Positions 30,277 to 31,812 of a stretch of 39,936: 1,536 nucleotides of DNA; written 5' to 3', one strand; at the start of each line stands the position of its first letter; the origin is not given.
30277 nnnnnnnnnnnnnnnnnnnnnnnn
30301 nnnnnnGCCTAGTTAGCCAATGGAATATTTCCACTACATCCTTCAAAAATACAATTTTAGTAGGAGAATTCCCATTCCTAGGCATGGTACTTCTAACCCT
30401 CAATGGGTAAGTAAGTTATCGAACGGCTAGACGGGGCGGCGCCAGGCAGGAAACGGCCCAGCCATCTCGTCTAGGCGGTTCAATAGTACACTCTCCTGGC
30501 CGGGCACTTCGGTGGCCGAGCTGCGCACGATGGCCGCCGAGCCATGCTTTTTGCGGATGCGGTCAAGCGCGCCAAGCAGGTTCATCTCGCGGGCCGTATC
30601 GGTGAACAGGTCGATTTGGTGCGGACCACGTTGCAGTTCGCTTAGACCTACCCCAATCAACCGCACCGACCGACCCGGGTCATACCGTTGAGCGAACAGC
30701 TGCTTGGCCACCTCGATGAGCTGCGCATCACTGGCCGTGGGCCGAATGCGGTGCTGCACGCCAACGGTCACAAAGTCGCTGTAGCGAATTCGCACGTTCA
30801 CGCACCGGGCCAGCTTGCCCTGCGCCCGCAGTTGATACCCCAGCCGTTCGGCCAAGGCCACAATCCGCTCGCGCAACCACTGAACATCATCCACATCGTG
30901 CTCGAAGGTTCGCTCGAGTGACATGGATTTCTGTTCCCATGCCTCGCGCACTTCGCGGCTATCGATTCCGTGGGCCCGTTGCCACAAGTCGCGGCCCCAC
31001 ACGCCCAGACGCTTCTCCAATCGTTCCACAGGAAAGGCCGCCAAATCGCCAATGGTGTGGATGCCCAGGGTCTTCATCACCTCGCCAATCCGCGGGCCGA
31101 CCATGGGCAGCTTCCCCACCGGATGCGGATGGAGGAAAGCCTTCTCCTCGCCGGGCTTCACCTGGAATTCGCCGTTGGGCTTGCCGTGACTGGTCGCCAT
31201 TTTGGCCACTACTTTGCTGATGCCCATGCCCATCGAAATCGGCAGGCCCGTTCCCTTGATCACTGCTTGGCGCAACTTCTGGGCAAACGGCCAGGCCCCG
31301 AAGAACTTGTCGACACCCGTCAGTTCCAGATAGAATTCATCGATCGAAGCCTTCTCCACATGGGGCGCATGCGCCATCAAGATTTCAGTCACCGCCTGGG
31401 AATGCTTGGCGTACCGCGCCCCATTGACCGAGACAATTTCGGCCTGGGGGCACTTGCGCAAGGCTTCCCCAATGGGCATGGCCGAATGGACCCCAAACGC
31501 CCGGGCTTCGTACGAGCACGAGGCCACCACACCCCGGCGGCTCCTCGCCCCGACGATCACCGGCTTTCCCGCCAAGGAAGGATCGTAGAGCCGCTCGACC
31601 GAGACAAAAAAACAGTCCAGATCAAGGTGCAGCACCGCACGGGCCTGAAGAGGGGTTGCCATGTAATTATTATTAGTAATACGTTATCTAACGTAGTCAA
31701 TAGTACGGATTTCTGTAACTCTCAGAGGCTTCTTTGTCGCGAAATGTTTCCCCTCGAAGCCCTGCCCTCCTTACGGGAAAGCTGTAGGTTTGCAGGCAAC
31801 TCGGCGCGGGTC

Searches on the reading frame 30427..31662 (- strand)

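Call 8: search_protein_families(library=pfam, proteins=[window:30427-31662:-], max_evalue=0.01)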
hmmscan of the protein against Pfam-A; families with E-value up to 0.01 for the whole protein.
window:30427-31662:- (411 aa): 5 families
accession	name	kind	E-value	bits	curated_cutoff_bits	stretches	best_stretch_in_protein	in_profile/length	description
PF00817.25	IMS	-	2.1e-47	161.2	23.2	1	13-157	1-147/148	impB/mucB/samB family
PF11799.13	IMS_C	-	1.2e-26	93.7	20.7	1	245-352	2-109/109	impB/mucB/samB family C-terminal domain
PF21999.2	IMS_HHH_1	-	2.2e-06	28.4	27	1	184-234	2-53/53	DNA polymerase-iota, thumb domain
PF11798.14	IMS_HHH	-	2e-05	25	24.4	1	170-201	1-32/32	IMS family HHH motif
PF21704.3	POLH-Rev1_HhH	-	0.00016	22.2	27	1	181-233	2-56/56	DNApol eta/Rev1, HhH motif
